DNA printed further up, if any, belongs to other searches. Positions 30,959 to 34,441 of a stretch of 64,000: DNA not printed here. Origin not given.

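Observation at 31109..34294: TA-flanked 1061-aa PLD-nuclease / SF2-helicase / DUF3427 protein: candidate single-gene defence module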

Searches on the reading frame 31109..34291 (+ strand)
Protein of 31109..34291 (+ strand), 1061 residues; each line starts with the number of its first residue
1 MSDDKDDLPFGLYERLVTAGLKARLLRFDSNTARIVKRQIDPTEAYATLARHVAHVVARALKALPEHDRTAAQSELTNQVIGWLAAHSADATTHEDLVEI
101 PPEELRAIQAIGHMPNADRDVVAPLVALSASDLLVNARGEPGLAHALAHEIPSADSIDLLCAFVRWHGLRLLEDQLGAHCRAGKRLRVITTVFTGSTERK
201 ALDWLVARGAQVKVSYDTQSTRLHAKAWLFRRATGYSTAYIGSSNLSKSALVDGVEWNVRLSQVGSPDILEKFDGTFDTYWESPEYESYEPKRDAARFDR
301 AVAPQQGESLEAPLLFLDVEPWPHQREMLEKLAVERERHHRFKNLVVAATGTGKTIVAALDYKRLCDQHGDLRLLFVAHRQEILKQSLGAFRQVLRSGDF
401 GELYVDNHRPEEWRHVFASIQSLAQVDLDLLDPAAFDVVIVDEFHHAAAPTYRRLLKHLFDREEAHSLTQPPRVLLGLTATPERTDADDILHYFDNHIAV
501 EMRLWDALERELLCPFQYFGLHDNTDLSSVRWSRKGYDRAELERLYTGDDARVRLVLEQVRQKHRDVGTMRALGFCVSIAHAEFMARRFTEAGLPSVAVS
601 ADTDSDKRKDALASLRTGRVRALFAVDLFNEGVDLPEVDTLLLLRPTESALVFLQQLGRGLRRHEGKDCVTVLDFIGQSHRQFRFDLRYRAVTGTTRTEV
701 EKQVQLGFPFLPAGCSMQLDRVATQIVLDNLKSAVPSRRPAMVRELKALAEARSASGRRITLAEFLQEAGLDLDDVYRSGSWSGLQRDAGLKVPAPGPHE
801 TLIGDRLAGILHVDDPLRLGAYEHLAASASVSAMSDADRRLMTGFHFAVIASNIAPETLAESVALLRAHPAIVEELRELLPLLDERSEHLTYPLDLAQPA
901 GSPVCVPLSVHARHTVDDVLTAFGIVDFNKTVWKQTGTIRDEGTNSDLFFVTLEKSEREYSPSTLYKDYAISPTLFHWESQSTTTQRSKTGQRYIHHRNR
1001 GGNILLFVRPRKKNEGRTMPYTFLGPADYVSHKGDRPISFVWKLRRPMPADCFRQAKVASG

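Call 4: search_protein_families(library=pfam, proteins=[window:31109-34291:+], max_evalue=0.1)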
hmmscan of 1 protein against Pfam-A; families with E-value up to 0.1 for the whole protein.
window:31109-34291:+ (1061 aa): 11 families
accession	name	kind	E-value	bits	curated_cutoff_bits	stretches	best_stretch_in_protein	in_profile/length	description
PF04851.21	ResIII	-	4.6e-32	111.6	22.5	1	320-484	3-164/164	Type III restriction enzyme, res subunit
PF11907.13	DUF3427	-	1.6e-22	80.5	27.7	1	908-1055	127-278/280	Domain of unknown function (DUF3427)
PF00271.37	Helicase_C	-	3.9e-11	43.6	23.5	1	570-663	16-109/110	Helicase conserved C-terminal domain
PF00270.35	DEAD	-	7.3e-09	36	26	1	323-488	2-165/167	DEAD/DEAH box helicase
PF13091.12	PLDc_2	-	2.9e-08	34.1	27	1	173-281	26-132/132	PLD-like domain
PF18766.7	SWI2_SNF2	-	4.7e-05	23.6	26.7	1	337-527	14-199/221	SWI2/SNF2 ATPase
PF09565.16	RE_NgoFVII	-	0.00024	20.9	23.8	1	211-256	81-127/162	NgoFVII restriction endonuclease N-terminal PLD domain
PF13401.12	AAA_22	-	0.017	15.9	27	0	345-462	9-110/130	AAA domain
PF13307.12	Helicase_C_2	-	0.055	14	25.3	0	571-637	11-82/170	Helicase C-terminal domain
PF02399.21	Herpes_ori_bp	-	0.09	11.3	20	0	341-452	49-159/820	Origin of replication binding protein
PF13604.12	AAA_30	-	0.099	12.8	27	0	324-460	5-113/191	AAA domain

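Call 5: search_protein_families(library=padloc, proteins=[window:31109-34291:+], max_evalue=0.1)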
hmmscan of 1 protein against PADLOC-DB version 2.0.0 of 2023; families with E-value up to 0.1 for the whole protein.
window:31109-34291:+ (1061 aa): 29 families (the best 25 are shown)
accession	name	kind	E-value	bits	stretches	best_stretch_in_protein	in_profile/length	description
PDLC03659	mREase_IV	-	2.4e-267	887.5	1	121-1054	14-937/945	Type IV methyl-directed restriction enzyme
PDLC03658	mREase_IV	-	9.7e-82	273.1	2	132-690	30-572/953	Type IV methyl-directed restriction enzyme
PDLC02707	PbeA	-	1.7e-34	117.5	2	197-519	107-453/672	PbeA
PDLC02704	PbeA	-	2.8e-28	96.8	3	589-678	557-646/682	PbeA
PDLC03047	REase_I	-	6.2e-16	55.3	2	339-485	361-494/1107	Type I restriction enzyme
PDLC02703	PbeA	-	2.4e-15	54.2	2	198-523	109-448/626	PbeA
PDLC02706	PbeA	-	2.3e-10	37.7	1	604-677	600-673/722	PbeA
PDLC03049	REase_I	-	1.1e-09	34.8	1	343-676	189-539/807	Type I restriction enzyme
PDLC03042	REase_I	-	5.1e-09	32.1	2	344-446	467-578/1170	Type I restriction enzyme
PDLC02705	PbeA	-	1.4e-08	31.4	1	572-688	528-645/691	PbeA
PDLC01439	typeIV_DinG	-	2.6e-08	31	2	316-362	11-58/575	CAS-IV-A; associated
PDLC03829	ZacB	-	5.8e-07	26.7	1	217-301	291-383/586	-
PDLC03597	REase_MTase_IIG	-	2.7e-06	23.2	1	619-669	551-601/1646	Type IIG restriction enzyme-methyltransferase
PDLC01323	Cas3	-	1.2e-05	23.3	1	432-488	116-163/294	CAS-I-D; effector_G3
PDLC00937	Cas3d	-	2.1e-05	21.9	1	435-487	145-196/357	"CRISPR-associated helicase Cas3, subtype CYANO"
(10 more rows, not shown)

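Call 6: search_solved_structures(query=window:31109-34291:+, max_evalue=0.001, show_alignments=1)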
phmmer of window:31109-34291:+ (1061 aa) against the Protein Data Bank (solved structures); distinct sequences matched with E-value up to 0.001: 29.
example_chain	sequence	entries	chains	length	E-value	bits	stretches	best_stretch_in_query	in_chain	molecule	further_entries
7clg_A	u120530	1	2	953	3.3e-85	290.1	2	132-777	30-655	Putative helicase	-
6jde_B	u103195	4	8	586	5.8e-20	74.1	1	323-683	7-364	Putative DNA repair helicase RadD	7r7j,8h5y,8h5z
6p66_A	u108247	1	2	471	7.6e-11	44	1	535-678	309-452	DNA repair protein RAD25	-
2fwr_A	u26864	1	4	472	7.6e-11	43.9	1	535-678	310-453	DNA repair protein RAD25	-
3h1t_A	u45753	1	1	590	3.6e-10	41.7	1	331-683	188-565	Type I site-specific restriction-modification system, R (Restriction) subunit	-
9mw6_A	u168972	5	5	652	4.8e-10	41.3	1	321-481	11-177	AncD1D2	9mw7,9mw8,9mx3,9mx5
2fzl_A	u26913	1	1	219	3.2e-09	38.6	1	535-676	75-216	DNA repair protein RAD25, XPB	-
6p4f_A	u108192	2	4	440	6.6e-08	34.2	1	585-688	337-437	DNA-dependent ATPase XPBII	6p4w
5tnu_A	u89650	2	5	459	7.6e-08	34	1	585-688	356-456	DNA-dependent ATPase XPBII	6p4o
3eaq_A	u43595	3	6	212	9.4e-07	30.4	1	570-668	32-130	Heat resistant RNA dependent ATPase | Hera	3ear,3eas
3i32_A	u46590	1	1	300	2.8e-06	28.8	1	570-668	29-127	Heat resistant RNA dependent ATPase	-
4kbf_A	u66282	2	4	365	2.8e-06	28.8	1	570-667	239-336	Heat resistant RNA dependent ATPase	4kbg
5dtu_A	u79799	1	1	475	8.6e-06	27.2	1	580-689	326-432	Prp28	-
1wp9_A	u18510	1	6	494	1.2e-05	26.8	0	608-669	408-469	ATP-dependent RNA helicase, putative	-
9gy7_E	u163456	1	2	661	2.7e-05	25.5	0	599-682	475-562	UvrABC system protein B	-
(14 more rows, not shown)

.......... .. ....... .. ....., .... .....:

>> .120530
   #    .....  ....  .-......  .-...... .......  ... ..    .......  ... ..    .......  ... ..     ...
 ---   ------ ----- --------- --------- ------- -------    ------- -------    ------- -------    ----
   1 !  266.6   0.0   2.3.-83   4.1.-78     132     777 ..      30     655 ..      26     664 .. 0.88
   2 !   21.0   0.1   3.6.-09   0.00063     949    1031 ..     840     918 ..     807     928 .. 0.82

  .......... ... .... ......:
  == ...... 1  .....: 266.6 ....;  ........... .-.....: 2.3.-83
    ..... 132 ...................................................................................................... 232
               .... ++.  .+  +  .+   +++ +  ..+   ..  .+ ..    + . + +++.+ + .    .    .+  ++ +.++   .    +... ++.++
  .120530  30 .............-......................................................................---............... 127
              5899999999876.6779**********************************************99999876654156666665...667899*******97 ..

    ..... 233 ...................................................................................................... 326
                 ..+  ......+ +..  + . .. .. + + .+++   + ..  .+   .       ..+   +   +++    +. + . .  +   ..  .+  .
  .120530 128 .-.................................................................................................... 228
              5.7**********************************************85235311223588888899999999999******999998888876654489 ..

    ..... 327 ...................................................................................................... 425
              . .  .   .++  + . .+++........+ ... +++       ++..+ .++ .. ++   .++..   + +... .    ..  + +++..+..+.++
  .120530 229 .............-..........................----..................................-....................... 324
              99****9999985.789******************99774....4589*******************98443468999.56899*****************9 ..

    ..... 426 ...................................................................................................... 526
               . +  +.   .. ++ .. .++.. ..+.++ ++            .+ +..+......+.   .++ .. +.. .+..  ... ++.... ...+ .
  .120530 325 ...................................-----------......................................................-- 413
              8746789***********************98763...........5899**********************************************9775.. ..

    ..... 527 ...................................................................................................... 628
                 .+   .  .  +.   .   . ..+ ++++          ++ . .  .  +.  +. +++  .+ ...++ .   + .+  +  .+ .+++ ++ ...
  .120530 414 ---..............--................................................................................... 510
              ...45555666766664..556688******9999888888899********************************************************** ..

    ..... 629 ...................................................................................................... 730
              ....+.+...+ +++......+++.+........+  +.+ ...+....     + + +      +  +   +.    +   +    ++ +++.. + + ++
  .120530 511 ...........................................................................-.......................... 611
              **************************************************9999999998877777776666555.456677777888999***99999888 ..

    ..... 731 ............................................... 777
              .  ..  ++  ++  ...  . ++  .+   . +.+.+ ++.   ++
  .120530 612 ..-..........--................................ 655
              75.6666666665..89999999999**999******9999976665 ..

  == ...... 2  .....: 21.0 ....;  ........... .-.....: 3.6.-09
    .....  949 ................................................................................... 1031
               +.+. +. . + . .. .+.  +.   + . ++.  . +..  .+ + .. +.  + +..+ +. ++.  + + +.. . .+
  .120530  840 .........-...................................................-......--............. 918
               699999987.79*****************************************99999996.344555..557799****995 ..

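Call 7: search_protein_families(library=ncbifam, proteins=[window:31109-34291:+], max_evalue=0.01)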
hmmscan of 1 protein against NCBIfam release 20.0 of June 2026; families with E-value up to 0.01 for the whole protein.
window:31109-34291:+ (1061 aa): 14 families
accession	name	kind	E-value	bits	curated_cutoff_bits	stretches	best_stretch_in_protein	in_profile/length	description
NF053632.1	heli_RadD_YejH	equivalog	1.5e-29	102.8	720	1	325-685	7-364/573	DNA repair helicase RadD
NF046051.1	restrict_EcoAI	equivalog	7e-22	77.6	550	1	335-683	171-535/768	EcoAI/FtnUII family type I restriction enzme subunit R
TIGR04095.1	dnd_restrict_1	equivalog_domain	3.2e-19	69.3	600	2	598-679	318-399/451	DNA phosphorothioation system restriction enzyme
NF010337.0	PRK13766.1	equivalog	1.2e-12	46.8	610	2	606-670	411-475/781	Hef nuclease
NF008521.0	PRK11448.1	equivalog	8.4e-12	43.9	729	2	554-667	683-806/1123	type I restriction-modification system endonuclease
NF003673.1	PRK05298.1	equivalog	2.1e-07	29.7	743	1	556-667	432-546/653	excinuclease ABC subunit UvrB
TIGR00631.1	uvrb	equivalog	1.6e-06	26.7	750.1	1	555-668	431-547/658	excinuclease ABC subunit UvrB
NF008394.0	PRK11192.1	equivalog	2.7e-06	26.5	507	1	546-662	226-340/441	ATP-dependent RNA helicase SrmB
NF042964.1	phospholipD_antiphage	equivalog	3.2e-06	25.8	1100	1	204-360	102-268/895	phospholipase D-like domain-containing anti-phage protein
TIGR03158.1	cas3_cyano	exception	7.9e-05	21.9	69.1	1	435-487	145-196/357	type I-D CRISPR-associated helicase Cas3'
TIGR04121.1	DEXH_lig_assoc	equivalog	0.0011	16.8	850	0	604-665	287-348/804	ligase-associated DNA damage response DEXH box helicase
NF008744.0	PRK11776.1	equivalog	0.0019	16.9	524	1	552-664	228-337/460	ATP-dependent RNA helicase DbpA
NF042913.1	CyRepA1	equivalog_domain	0.0051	15.7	200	1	344-444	5-94/595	plasmid replication protein, CyRepA1 family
TIGR00643.1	recG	equivalog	0.0055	15.4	659.4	0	303-397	219-310/629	ATP-dependent DNA helicase RecG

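Call 17: find_homologous_proteins(query=window:31109-34291:+, max_evalue=1e-10)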
Query window:31109-34291:+ (1061 aa): 8000 proteins with E <= 1e-10 among 8000 candidates; the best 120 are listed.
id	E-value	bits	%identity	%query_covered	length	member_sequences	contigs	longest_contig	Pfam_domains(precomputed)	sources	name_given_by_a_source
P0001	0.0e+0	2165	90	100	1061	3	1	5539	PF00270.36,PF13091.13,PF11907.14,PF00271.38,PF04851.22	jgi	jgi:superfamily II DNA or RNA helicase/HKD family nuclease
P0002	0.0e+0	2151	89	100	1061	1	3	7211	PF00270.36,PF13091.13,PF11907.14,PF18766.8,PF00271.38,PF04851.22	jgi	jgi:superfamily II DNA or RNA helicase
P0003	0.0e+0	2141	89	100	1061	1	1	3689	PF00270.36,PF13091.13,PF11907.14,PF00271.38,PF04851.22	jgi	jgi:superfamily II DNA or RNA helicase/HKD family nuclease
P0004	0.0e+0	2138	89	100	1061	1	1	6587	PF00270.36,PF13091.13,PF11907.14,PF00271.38,PF04851.22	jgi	jgi:superfamily II DNA or RNA helicase/HKD family nuclease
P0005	0.0e+0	2132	89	100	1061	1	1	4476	PF00270.36,PF13091.13,PF11907.14,PF00271.38,PF04851.22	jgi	-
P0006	0.0e+0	2126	89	100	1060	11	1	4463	PF00270.36,PF13091.13,PF11907.14,PF00271.38,PF04851.22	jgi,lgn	-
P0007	0.0e+0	2126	88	100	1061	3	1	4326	PF00270.36,PF13091.13,PF11907.14,PF18766.8,PF00271.38,PF04851.22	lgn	-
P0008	0.0e+0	2119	88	100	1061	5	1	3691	PF00270.36,PF13091.13,PF11907.14,PF00271.38,PF04851.22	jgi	jgi:superfamily II DNA or RNA helicase/HKD family nuclease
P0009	0.0e+0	2115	88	100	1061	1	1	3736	PF00270.36,PF13091.13,PF11907.14,PF00271.38,PF04851.22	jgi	jgi:superfamily II DNA or RNA helicase/HKD family nuclease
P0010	0.0e+0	2109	88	100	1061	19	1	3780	PF00270.36,PF13091.13,PF11907.14,PF00271.38,PF04851.22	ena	-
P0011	0.0e+0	2101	87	100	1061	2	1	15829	PF00270.36,PF13091.13,PF11907.14,PF18766.8,PF00271.38,PF04851.22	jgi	jgi:superfamily II DNA or RNA helicase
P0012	0.0e+0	2094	88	100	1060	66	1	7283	PF00270.36,PF13091.13,PF11907.14,PF00271.38,PF04851.22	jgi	jgi:superfamily II DNA or RNA helicase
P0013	0.0e+0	2083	87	100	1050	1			PF00270.36,PF13091.13,PF11907.14,PF18766.8,PF00271.38,PF04851.22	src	-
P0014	0.0e+0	2076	86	100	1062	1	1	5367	PF00270.36,PF13091.13,PF11907.14,PF18766.8,PF00271.38,PF04851.22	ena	-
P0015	0.0e+0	2052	85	100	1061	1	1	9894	PF00270.36,PF13091.13,PF11907.14,PF18766.8,PF00271.38,PF04851.22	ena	-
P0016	0.0e+0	2041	85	100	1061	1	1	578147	PF00270.36,PF13091.13,PF11907.14,PF18766.8,PF00271.38,PF04851.22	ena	-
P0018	0.0e+0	2031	84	100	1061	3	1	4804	PF00270.36,PF13091.13,PF11907.14,PF18766.8,PF00271.38,PF04851.22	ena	-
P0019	0.0e+0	2027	85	100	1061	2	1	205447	PF00270.36,PF13091.13,PF11907.14,PF00271.38,PF04851.22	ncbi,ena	-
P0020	0.0e+0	2002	83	100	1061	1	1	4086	PF00270.36,PF13091.13,PF11907.14,PF00271.38,PF04851.22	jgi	jgi:superfamily II DNA or RNA helicase/HKD family nuclease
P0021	0.0e+0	1992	83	100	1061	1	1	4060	PF00270.36,PF13091.13,PF11907.14,PF18766.8,PF00271.38,PF04851.22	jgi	jgi:superfamily II DNA or RNA helicase/HKD family nuclease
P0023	0.0e+0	1970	83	100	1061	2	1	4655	PF00270.36,PF13091.13,PF11907.14,PF18766.8,PF00271.38,PF04851.22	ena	-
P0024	0.0e+0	1949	82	100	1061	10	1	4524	PF00270.36,PF13091.13,PF11907.14,PF18766.8,PF00271.38,PF04851.22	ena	-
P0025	0.0e+0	1945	81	99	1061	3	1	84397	PF00270.36,PF13091.13,PF11907.14,PF18766.8,PF00271.38,PF04851.22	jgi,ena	jgi:superfamily II DNA or RNA helicase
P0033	0.0e+0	1852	77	100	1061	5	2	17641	PF00270.36,PF13091.13,PF11907.14,PF00271.38,PF04851.22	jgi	jgi:superfamily II DNA or RNA helicase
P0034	0.0e+0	1846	77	100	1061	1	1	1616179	PF00270.36,PF13091.13,PF11907.14,PF00271.38,PF04851.22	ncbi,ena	-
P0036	0.0e+0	1814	75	100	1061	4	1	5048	PF00270.36,PF13091.13,PF11907.14,PF00271.38,PF04851.22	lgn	-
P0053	0.0e+0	1637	69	99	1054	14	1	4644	PF00270.36,PF13091.13,PF11907.14,PF18766.8,PF00271.38,PF04851.22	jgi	jgi:superfamily II DNA or RNA helicase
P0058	0.0e+0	1629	70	99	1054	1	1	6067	PF00270.36,PF13091.13,PF11907.14,PF18766.8,PF00271.38,PF04851.22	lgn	-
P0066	0.0e+0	1618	69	99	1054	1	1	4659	PF00270.36,PF13091.13,PF11907.14,PF00271.38,PF04851.22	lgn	-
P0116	0.0e+0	1563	68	99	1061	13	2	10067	PF00270.36,PF13091.13,PF11907.14,PF18766.8,PF00271.38,PF04851.22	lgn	-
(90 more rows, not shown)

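Call 22: find_encoding_contigs(protein=window:31109-34291:+, flank=10000, max_places=4)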
Protein window:31109-34291:+ (1061 aa): no gene with exactly this product is on record in the collection.

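Call 23: find_encoding_contigs(protein=P0016, flank=10000, max_places=2)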
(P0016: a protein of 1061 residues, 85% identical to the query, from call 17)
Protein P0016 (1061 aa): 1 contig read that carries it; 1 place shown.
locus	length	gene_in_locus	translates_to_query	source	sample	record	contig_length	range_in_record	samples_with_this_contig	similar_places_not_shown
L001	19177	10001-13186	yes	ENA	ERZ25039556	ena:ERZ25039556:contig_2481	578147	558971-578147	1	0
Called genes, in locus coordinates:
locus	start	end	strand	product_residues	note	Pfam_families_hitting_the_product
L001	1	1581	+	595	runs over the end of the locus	PF07626:PSD3, PF07631:PSD4 (weak)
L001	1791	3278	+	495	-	PF07586:HXXSHH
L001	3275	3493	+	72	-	-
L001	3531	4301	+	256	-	-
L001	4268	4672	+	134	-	-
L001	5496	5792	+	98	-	-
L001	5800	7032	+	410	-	PF01582:TIR (faint), PF13676:TIR_2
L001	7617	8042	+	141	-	-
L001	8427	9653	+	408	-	-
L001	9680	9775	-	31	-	-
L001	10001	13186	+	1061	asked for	PF13091:PLDc_2 (weak), PF00270:DEAD, PF04851:ResIII, PF18766:SWI2_SNF2 (weak), PF00271:Helicase_C, PF11907:DUF3427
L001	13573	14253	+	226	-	PF01381:HTH_3, PF13413:HTH_25 (weak), PF13560:HTH_31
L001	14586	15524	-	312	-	PF00294:PfkB (faint)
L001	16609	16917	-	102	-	-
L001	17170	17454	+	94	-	-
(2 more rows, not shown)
